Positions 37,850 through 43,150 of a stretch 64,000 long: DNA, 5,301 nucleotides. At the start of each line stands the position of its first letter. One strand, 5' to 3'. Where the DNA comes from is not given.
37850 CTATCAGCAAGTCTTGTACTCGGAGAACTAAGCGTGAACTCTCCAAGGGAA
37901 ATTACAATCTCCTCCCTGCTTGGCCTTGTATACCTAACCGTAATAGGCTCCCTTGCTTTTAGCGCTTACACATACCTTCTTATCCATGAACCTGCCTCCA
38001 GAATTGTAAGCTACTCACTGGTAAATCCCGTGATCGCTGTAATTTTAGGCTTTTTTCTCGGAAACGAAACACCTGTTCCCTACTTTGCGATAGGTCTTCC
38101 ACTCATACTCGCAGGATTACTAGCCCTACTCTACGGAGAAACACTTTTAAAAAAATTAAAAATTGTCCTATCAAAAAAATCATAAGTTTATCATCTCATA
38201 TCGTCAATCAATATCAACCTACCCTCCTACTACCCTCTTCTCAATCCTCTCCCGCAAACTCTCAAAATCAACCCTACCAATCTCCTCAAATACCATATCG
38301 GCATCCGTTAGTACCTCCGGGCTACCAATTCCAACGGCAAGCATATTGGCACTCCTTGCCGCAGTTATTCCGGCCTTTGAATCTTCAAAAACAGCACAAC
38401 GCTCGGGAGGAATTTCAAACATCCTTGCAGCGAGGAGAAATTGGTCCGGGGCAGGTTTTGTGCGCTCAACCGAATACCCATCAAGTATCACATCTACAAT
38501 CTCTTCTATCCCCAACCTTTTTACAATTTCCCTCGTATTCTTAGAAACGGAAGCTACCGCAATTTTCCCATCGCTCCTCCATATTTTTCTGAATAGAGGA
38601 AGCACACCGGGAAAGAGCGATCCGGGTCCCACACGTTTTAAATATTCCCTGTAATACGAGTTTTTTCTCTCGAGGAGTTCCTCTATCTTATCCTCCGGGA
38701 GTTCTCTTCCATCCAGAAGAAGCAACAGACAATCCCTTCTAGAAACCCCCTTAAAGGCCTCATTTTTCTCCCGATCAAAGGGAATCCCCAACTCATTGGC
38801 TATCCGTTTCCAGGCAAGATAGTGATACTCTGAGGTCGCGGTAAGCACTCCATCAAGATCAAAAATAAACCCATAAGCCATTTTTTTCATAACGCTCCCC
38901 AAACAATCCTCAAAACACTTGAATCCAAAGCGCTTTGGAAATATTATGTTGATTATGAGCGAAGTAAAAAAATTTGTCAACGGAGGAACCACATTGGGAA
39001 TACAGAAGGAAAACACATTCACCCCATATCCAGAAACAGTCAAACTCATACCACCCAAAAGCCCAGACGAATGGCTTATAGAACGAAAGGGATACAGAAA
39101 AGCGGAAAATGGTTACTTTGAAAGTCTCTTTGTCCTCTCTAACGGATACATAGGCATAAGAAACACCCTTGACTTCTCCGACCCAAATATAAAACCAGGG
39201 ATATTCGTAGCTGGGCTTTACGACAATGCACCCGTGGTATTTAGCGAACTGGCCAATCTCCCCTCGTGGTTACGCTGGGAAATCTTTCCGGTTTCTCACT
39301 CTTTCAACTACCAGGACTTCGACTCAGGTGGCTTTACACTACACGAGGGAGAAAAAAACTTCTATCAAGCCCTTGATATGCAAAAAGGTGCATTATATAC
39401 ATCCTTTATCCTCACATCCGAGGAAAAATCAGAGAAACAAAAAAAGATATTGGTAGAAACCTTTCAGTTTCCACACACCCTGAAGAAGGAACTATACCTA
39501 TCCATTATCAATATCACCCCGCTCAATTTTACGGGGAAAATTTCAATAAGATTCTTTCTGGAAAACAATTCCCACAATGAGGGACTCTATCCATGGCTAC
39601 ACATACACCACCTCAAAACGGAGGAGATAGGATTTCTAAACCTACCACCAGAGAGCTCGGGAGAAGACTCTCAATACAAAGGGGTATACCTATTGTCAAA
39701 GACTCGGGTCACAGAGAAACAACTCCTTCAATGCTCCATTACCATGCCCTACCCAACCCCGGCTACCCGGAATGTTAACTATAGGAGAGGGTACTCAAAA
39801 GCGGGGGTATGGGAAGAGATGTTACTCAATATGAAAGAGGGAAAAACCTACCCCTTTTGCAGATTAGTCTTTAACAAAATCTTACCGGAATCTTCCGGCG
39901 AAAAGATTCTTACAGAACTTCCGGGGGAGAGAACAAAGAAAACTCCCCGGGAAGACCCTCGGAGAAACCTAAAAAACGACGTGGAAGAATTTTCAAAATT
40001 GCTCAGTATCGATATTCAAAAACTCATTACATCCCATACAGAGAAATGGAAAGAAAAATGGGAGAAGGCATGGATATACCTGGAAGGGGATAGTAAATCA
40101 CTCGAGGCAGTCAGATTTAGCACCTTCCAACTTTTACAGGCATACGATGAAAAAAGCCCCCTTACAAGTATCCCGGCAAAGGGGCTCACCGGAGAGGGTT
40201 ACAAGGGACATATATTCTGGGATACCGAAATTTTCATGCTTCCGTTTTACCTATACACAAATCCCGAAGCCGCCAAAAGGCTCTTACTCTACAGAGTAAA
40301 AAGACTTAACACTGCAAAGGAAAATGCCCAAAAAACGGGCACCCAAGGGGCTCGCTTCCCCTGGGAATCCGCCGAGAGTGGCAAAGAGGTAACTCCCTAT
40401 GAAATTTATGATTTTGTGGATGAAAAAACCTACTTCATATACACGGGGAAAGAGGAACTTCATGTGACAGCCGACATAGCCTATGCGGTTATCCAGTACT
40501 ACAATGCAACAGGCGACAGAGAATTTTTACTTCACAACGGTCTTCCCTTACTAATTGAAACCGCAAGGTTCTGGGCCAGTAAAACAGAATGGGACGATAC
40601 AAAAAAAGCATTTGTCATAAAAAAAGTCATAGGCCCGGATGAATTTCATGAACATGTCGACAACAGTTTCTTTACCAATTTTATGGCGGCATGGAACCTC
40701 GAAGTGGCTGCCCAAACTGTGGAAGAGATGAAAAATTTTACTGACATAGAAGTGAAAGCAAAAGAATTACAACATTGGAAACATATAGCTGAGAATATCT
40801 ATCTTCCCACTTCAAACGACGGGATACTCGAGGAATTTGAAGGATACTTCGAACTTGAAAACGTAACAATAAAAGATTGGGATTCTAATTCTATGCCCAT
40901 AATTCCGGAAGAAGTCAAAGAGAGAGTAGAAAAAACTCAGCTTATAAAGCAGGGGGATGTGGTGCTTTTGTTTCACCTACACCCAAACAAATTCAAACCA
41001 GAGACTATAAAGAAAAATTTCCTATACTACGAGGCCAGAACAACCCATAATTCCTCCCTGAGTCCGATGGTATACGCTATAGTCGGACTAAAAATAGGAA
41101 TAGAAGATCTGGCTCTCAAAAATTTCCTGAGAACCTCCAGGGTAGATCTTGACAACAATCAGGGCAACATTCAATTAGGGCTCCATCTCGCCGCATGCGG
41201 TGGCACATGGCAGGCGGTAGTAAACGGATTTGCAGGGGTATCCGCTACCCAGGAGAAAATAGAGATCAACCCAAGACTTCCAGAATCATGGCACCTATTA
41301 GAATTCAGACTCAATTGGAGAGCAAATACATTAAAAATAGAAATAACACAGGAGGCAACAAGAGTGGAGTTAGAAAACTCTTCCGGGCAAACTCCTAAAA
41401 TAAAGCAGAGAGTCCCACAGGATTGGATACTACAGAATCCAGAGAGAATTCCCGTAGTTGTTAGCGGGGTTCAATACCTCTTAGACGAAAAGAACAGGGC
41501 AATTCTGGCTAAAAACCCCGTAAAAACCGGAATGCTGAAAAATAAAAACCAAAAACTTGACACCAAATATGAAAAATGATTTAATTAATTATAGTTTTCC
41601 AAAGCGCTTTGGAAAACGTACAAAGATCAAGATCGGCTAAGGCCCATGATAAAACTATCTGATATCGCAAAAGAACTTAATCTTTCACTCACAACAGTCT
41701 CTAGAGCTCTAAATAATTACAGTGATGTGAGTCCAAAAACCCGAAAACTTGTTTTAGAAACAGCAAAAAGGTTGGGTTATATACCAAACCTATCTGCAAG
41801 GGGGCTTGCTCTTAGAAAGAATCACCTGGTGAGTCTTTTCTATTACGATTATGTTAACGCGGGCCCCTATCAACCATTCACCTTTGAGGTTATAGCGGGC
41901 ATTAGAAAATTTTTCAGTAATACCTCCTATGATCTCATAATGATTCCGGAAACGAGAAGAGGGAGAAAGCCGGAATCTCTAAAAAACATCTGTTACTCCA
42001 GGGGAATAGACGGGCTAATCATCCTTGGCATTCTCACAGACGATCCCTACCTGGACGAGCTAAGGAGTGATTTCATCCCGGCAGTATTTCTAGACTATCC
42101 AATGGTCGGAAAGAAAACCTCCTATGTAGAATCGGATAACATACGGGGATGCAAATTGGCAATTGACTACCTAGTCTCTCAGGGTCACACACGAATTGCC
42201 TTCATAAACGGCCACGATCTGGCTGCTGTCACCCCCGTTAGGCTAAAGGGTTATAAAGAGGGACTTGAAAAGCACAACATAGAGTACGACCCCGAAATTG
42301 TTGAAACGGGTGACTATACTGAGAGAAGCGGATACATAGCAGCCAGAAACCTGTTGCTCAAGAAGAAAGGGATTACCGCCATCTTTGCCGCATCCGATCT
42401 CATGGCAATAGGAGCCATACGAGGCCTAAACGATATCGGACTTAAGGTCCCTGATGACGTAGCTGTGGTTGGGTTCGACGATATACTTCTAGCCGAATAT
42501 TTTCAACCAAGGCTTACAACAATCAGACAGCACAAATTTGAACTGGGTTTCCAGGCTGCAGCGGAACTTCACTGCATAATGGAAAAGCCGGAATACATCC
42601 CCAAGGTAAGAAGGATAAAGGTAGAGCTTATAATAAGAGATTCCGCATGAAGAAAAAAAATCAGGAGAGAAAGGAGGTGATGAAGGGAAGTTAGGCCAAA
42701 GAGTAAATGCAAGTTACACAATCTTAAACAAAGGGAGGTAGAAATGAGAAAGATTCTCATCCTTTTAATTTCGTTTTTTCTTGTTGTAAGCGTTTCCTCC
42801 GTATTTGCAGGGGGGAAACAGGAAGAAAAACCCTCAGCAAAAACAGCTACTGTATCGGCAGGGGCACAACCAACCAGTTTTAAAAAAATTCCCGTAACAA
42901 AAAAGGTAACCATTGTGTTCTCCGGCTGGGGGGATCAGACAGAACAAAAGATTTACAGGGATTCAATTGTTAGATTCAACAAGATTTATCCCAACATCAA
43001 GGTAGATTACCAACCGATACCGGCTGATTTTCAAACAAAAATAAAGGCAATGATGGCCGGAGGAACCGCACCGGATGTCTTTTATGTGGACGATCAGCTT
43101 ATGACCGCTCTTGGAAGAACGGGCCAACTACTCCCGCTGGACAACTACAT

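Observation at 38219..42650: LacI regulon signature: perfect palindromes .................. on both sides of the GH65 phosphorylase gene; the operator overlaps the predicted GH65 start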

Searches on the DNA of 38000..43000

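Call 65: search_rna_families(source=window, start=38000, end=43000, threshold=evalue, max_evalue=1)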
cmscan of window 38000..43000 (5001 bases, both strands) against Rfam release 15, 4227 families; matches with E-value up to 1: 1.
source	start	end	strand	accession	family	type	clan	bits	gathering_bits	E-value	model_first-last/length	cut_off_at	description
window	40961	40991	+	RF01080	UPD-PKib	Cis-reg;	-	25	39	0.3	1-32/32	no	Pseudoknot of upstream pseudoknot domain (UPD) of the 3'UTR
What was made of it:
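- No Rfam family matches (call 65).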

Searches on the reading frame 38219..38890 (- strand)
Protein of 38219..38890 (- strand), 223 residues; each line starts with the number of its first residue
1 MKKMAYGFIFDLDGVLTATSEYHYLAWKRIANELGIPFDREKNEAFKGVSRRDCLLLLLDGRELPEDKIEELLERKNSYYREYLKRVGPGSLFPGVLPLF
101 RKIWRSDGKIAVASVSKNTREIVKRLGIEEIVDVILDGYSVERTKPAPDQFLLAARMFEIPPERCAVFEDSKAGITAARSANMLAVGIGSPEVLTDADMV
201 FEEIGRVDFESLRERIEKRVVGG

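Call 8: search_protein_families(library=pfam, proteins=[window:38219-38890:-])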
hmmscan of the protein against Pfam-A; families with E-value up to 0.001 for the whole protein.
window:38219-38890:- (223 aa): 2 families
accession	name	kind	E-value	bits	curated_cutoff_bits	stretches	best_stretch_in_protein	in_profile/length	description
PF00702.32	Hydrolase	-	6.9e-24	85.7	26.4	1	8-182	4-191/191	haloacid dehalogenase-like hydrolase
PF13419.12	HAD_2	-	1.6e-22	80.9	23.8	1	9-187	2-177/178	Haloacid dehalogenase-like hydrolase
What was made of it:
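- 38219..38890 (-): pgmB, beta-phosphoglucomutase (223 aa, ATG 38890, GGGGAG 5 nt upstream). HAD Pfam domains (call 8).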

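Call 9: search_protein_families(library=ncbifam, proteins=[window:38219-38890:-])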
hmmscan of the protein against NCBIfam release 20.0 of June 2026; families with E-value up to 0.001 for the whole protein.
window:38219-38890:- (223 aa): 24 families
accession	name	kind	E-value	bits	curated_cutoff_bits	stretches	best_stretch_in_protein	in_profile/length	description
TIGR01990.1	bPGM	equivalog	7e-61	205.4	189.4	1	7-189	3-187/187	beta-phosphoglucomutase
TIGR02009.1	PGMB-YQAB-SF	subfamily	2.3e-50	171.4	153.35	1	7-188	3-186/186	beta-phosphoglucomutase family hydrolase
NF008000.0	PRK10725.1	equivalog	5.8e-22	78.7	215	1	6-187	6-184/188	fructose-1-phosphate/6-phosphogluconate phosphatase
NF053653.1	InDiPhoBT2121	equivalog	1.4e-17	64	245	1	9-195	5-197/216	inorganic diphosphatase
NF008087.0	PRK10826.1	equivalog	8.5e-16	58.2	191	1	6-208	8-211/222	hexitol phosphatase HxpB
TIGR01509.1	HAD-SF-IA-v3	subfamily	9.6e-15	55.1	29.4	1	123-188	91-154/154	HAD-IA family hydrolase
NF046057.1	bifunc_MtlD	equivalog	4e-14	52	800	1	4-187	6-190/683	bifunctional mannitol-1-phosphate dehydrogenase/phosphatase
NF009695.0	PRK13222.1-2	equivalog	1.6e-13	50.7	225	1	9-188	10-193/226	phosphoglycolate phosphatase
NF008610.0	PRK11587.1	equivalog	5e-13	48.9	282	1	6-193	4-186/219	sugar phosphatase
TIGR01449.2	PGP_bact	equivalog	1.6e-11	44.2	180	1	9-187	2-183/213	phosphoglycolate phosphatase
TIGR01454.1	AHBA_synth_RP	hypoth_equivalog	1.7e-10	40.9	246.65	1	9-187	2-173/205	AHBA synthesis associated protein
NF007854.0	PRK10563.1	equivalog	3.1e-08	33.5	211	1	8-183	7-180/221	6-phosphogluconate phosphatase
NF009804.0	PRK13288.1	equivalog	5.2e-08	32.6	218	1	8-188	6-181/215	pyrophosphatase PpaX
NF009697.0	PRK13222.1-4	equivalog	9e-08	31.7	327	1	7-188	9-193/232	phosphoglycolate phosphatase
TIGR01993.1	Pyr-5-nucltdase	equivalog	9.8e-08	32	142.9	1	116-184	108-179/183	pyrimidine 5'-nucleotidase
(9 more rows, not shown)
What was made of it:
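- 38219..38890 (-): TIGR01990 bPGM equivalog, 205.4 bits against a 189.4-bit cut-off (call 9).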
